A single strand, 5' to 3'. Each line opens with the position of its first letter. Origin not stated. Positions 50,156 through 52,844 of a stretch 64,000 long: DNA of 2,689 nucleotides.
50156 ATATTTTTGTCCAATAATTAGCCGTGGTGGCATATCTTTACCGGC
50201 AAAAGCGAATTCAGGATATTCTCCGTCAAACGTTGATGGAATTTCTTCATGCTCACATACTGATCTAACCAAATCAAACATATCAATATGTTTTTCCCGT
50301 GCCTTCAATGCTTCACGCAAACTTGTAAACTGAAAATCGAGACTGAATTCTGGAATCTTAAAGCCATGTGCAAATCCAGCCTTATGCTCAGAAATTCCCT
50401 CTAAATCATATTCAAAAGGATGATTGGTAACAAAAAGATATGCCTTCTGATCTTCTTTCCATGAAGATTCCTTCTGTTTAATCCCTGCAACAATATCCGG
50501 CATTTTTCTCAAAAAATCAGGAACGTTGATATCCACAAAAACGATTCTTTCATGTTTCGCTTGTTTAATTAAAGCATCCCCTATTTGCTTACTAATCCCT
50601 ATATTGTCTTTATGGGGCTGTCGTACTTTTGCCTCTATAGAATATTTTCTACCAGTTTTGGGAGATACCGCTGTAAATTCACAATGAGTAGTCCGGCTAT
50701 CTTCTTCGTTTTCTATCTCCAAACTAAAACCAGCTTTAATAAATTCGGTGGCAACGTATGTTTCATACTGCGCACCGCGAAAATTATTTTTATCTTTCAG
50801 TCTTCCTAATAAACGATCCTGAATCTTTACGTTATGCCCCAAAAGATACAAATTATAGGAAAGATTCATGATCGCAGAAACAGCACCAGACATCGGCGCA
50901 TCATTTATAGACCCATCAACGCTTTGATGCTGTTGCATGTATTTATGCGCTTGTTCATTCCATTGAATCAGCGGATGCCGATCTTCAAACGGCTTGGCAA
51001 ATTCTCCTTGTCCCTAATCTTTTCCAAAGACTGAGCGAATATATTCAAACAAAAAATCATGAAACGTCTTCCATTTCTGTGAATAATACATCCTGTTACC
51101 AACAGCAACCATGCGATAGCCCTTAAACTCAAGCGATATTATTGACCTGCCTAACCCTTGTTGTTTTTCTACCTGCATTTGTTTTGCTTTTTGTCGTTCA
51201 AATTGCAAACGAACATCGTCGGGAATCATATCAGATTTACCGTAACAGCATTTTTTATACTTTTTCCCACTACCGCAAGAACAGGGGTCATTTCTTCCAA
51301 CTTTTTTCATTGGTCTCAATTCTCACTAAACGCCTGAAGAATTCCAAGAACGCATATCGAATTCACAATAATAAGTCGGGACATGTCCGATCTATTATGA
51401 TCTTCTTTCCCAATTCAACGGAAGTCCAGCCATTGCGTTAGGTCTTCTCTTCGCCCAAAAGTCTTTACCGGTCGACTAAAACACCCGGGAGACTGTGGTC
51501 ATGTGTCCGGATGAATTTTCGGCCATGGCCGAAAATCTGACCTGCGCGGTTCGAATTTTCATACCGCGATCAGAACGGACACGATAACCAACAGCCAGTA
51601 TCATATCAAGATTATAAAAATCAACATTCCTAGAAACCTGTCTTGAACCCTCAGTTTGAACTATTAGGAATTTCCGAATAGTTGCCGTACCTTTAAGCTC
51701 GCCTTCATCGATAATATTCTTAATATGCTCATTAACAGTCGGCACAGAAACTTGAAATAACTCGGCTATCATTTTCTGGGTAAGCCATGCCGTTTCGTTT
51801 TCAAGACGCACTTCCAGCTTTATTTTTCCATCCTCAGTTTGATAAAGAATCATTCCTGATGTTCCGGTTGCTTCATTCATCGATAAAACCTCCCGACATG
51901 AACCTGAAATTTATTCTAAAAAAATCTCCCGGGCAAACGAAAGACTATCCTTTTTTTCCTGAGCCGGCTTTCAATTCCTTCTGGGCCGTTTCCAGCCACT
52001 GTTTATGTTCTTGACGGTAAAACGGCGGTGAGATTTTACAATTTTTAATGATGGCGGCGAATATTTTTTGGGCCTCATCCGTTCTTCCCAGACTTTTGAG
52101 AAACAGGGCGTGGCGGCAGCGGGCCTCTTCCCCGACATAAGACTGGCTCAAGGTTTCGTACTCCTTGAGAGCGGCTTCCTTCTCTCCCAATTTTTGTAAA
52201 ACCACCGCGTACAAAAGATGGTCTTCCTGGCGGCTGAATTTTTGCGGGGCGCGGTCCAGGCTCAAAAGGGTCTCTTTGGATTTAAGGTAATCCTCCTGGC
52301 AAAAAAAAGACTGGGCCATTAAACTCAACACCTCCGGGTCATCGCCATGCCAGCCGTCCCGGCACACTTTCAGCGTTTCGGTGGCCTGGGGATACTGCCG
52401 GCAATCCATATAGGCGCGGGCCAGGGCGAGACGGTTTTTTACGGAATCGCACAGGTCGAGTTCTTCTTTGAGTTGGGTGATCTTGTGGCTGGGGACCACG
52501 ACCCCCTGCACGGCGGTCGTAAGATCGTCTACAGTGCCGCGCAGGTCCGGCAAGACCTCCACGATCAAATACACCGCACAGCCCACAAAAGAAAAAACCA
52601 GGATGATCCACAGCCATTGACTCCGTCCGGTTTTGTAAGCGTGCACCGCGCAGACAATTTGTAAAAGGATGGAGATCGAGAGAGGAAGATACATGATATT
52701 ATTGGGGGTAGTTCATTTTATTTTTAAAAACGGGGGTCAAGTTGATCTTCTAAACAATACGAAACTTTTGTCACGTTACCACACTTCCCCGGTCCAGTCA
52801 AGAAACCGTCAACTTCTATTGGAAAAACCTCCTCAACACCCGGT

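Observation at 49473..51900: Decayed AT-rich islet: SEC-C-domain gene split by a single in-frame TAG, flanked by a RhuM fragment and a small HTH-like ORF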

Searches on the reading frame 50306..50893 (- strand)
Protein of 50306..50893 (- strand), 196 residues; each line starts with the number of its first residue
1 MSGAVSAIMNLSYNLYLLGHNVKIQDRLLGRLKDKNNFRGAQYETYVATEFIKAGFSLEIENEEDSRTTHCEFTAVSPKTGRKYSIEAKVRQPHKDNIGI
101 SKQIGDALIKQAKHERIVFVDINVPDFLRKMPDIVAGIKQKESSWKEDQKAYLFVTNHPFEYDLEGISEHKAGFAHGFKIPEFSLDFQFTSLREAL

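Call 38: predict_structure(alignment_id=A2)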
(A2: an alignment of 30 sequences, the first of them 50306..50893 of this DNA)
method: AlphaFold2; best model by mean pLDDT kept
length: 196 residues; sequences in the alignment: 30
mean_pLDDT: 80.3   pTM: 0.80
mean pLDDT of the five models: 80.3, 79.6, 79.5, 74.3, 72.1
residues with pLDDT >= 90: 42; 70-90: 113; 50-70: 35; < 50: 6
segments of 3 or more residues with pLDDT < 50: 163-167
pLDDT, mean of each block of 10 residues (from residue 1): 68 87 89 87 90 90 69 91 93 77 88 90 82 86 81 79 51 76 64 62
secondary structure, 60 per line:
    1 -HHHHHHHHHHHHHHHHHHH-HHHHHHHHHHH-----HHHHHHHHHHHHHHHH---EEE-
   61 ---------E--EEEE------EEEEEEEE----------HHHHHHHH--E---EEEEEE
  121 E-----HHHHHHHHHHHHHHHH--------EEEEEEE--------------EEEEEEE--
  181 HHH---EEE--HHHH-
elements in order: H2-20 H22-32 H38-53 E57-59 E73-76 E83-90 H101-108 E115-121 H127-142 E151-157 E172-178 E187-189 H192-195

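Call 40: fold_search(model_id=the predicted structure, library=pdb)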
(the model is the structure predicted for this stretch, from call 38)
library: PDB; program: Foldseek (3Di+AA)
matches with E <= 10: 281; with E <= 0.001: 0
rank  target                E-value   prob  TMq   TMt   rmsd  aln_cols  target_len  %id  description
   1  5csl_A                1.2e-02  0.93  0.38  0.05   6.3       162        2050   10  Crystal structure of the 500 kD yeast acetyl-CoA carboxylase holoenzyme dimer (released 2015-10-28)
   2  6g2d_B                1.2e-02  0.87  0.39  0.15   9.2       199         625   13  Citrate-induced acetyl-CoA carboxylase (ACC-Cit) filament at 5.4 A resolution (released 2018-06-13)
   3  5csk_A                1.7e-02  0.85  0.38  0.05   6.1       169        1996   12  Crystal structure of yeast acetyl-CoA carboxylase, unbiotinylated (released 2015-10-28)
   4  2e52_B                2.5e-02  0.96  0.36  0.25   8.3       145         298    8  Crystal structural analysis of HindIII restriction endonuclease in complex with cognate DNA at 2.0 angstrom resolution (released 2007-12-18)
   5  6g2h_A                3.0e-02  0.72  0.41  0.15   7.8       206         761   12  Filament of acetyl-CoA carboxylase and BRCT domains of BRCA1 (ACC-BRCT) core at 4.6 A resolution (released 2018-06-13)
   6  3a4k_A                3.9e-02  0.93  0.35  0.25   8.6       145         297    9  Crystal structural analysis of HindIII restriction endonuclease in complex with cognate DNA and divalent cations at 2. (released 2009-10-20)
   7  5csa_B                4.7e-02  0.82  0.39  0.12   5.8       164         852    7  Crystal structure of domains BT-BCCP-AC1-AC5 of yeast acetyl-CoA carboxylase (released 2015-10-28)
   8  5trc_A                5.6e-02  0.75  0.40  0.21   6.4       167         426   12  Crystal structure of phosphorylated AC3-AC5 domains of yeast acetyl-CoA carboxylase (released 2016-12-07)
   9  2e52_A                7.2e-02  0.85  0.35  0.25   8.6       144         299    9  Crystal structural analysis of HindIII restriction endonuclease in complex with cognate DNA at 2.0 angstrom resolution (released 2007-12-18)
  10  5csa_A                7.2e-02  0.60  0.38  0.11   8.8       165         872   11  Crystal structure of domains BT-BCCP-AC1-AC5 of yeast acetyl-CoA carboxylase (released 2015-10-28)
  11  5i6e                  8.2e-02  0.66  0.40  0.14   6.4       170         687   12  Crystal structure of the central domain of yeast acetyl-CoA carboxylase (released 2016-04-20)
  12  5cs4_A                9.3e-02  0.57  0.36  0.21   6.1       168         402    8  Crystal structure of domains AC3-AC5 of yeast acetyl-CoA carboxylase (released 2015-10-28)
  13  9khv_A                1.0e-01  0.75  0.28  0.06   5.7        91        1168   16  Structure of DdmD dimer with ssDNA without nucleotide (released 2025-02-19)
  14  8z4i_A                2.5e-01  0.35  0.28  0.17   5.4       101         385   10  crystal structure of Cdn1 in complex with cA3 (released 2026-02-04)
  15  5io3                  2.5e-01  0.09  0.17  0.12  10.2       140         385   12  Crystal structure of the legionella pneumophila effector protein RavZ - I422 (released 2016-11-09)
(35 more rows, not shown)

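Call 81: fold_search(model_id=the predicted structure, library=viral)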
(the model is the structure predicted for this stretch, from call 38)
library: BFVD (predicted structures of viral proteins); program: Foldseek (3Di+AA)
matches with E <= 10: 370; with E <= 0.001: 0
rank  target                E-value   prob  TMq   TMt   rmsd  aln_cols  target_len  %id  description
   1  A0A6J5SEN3            1.2e-03  0.98  0.28  0.38  10.8       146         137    9  Uncharacterized protein [uncultured Caudovirales phage]
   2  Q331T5                4.3e-03  0.69  0.25  0.24  14.7       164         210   18  (no name in the UniProt tables at hand)
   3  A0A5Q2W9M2            6.6e-03  0.87  0.28  0.37   9.9       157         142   12  (no name in the UniProt tables at hand)
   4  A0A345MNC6            6.6e-03  0.75  0.26  0.10  12.0       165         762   11  (no name in the UniProt tables at hand)
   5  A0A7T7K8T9            7.5e-03  0.92  0.28  0.38   8.6       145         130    8  (no name in the UniProt tables at hand)
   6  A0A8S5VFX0            1.2e-02  0.25  0.22  0.09  11.0       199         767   10  Metallophosphatase domain protein [Siphoviridae sp. ctNHj22]
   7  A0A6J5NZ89            1.5e-02  0.51  0.26  0.33  10.1       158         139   12  Uncharacterized protein [uncultured Caudovirales phage]
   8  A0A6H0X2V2            1.8e-02  0.38  0.27  0.32  10.4       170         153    9  (no name in the UniProt tables at hand)
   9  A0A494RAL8            1.9e-02  0.57  0.27  0.35   9.0       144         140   11  Uncharacterized protein [Escherichia phage vB_EcoM-Ro157lw]
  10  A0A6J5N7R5            2.2e-02  0.41  0.22  0.35  10.6       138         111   12  Uncharacterized protein [uncultured Caudovirales phage]
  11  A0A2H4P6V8            2.3e-02  0.44  0.26  0.33  10.5       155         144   10  Putative DNA helicase [Pseudomonas phage tabernarius]
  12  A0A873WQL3            2.8e-02  0.66  0.28  0.37   8.6       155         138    9  (no name in the UniProt tables at hand)
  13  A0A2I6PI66            3.4e-02  0.54  0.27  0.29   9.7       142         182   11  Uncharacterized protein [Pseudomonas phage PMBT14]
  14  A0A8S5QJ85            3.8e-02  0.80  0.26  0.18   4.9        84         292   20  Restriction endonuclease [Siphoviridae sp. ctezl47]
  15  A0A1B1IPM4            5.6e-02  0.60  0.22  0.30   8.1        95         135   13  (no name in the UniProt tables at hand)
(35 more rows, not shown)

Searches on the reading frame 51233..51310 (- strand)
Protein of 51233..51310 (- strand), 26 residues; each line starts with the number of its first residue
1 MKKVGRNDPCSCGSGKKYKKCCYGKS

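Call 70: search_dna_similar(query=window:51233-51310:-, collection=plasmids, mode=protein, max_evalue=10, max_rows=60)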
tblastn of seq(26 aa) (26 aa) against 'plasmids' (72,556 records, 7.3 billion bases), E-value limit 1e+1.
No match.

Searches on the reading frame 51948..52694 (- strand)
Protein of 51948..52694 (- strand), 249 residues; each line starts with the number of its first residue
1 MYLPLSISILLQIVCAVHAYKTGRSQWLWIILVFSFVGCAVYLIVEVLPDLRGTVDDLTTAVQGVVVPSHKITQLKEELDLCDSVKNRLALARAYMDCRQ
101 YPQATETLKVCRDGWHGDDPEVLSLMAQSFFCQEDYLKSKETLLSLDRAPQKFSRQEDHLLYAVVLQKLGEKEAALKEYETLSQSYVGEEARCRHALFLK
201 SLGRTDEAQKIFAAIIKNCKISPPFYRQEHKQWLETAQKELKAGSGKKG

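Call 6: search_protein_families(library=pfam, proteins=[window:51948-52694:-], max_evalue=0.1)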
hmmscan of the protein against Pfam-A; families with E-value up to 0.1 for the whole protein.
window:51948-52694:- (249 aa): 15 families
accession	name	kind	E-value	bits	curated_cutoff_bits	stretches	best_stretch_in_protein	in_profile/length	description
PF13428.12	TPR_14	-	7e-08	32.9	23.5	0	88-128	4-43/44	Tetratricopeptide repeat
PF14559.12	TPR_19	-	5.6e-07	30.2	25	1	87-128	27-67/68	Tetratricopeptide repeat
PF13181.12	TPR_8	-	9.4e-05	22.7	25.7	0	190-216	2-28/34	Tetratricopeptide repeat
PF07719.23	TPR_2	-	0.00019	21.7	27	0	159-181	4-26/34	Tetratricopeptide repeat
PF13174.12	TPR_6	-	0.00024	22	26.3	0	196-218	7-29/33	Tetratricopeptide repeat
PF13424.12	TPR_12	-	0.003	18.1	30.1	0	123-180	6-62/77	Tetratricopeptide repeat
PF12895.13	ANAPC3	-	0.0038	17.9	27.2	0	118-180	21-80/82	Anaphase-promoting complex, cyclosome, subunit 3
PF13176.12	TPR_7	-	0.0054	17.2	27.9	0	89-108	3-22/36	Tetratricopeptide repeat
PF20308.4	TPR-S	-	0.0057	17.6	27.6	0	160-217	22-62/102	Tetratricopeptide Repeats-Sensor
PF11264.13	ThylakoidFormat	-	0.033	14.3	27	0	198-240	58-100/216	Thylakoid formation protein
PF04049.19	ANAPC8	-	0.046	13.7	23.8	0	69-131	57-101/267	Anaphase promoting complex subunit 8 / Cdc23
PF21545.3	T7SS_EccA1_N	-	0.049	13.3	27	1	78-216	92-232/272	T7SS, ESX-1 secretion system protein EccA1, N-terminal domain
PF21109.2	Stonustoxin_helical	-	0.06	13.9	27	0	165-241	21-95/96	Stonustoxin helical domain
PF13374.12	TPR_10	-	0.081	13.4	27.5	0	90-106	7-23/42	Tetratricopeptide repeat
PF25058.1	ARM_TT21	-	0.094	13.1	27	0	56-131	28-103/155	Tetratricopeptide repeat protein 21 ARM repeat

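Call 7: search_protein_families(library=ncbifam, proteins=[window:51948-52694:-], max_evalue=0.1)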
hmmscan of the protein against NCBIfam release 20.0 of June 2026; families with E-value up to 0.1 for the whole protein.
window:51948-52694:- (249 aa): 6 families
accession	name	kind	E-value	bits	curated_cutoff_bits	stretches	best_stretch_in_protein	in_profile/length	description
TIGR02521.1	type_IV_pilW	equivalog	6.9e-05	22.5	154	1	154-218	63-128/234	type IV pilus biogenesis/stability protein PilW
TIGR02795.1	tol_pal_ybgF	equivalog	0.0021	18.7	90.1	1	126-191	45-111/119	tol-pal system protein YbgF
NF040561.1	PrimPol_Msp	equivalog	0.0078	14.8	200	1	155-214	24-84/515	CRISPR-associated primase-polymerase type A1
TIGR00540.1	TPR_hemY_coli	hypoth_equivalog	0.0084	14.9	142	1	84-227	151-298/385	heme biosynthesis-associated TPR protein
TIGR02552.1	LcrH_SycD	equivalog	0.0091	15.7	104.8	0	162-225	58-122/136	SycD/LcrH family type III secretion system chaperone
NF053874.1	persist_PA2171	equivalog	0.097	12.4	190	0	137-220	29-106/157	PA2171 family ribosome-binding persister protein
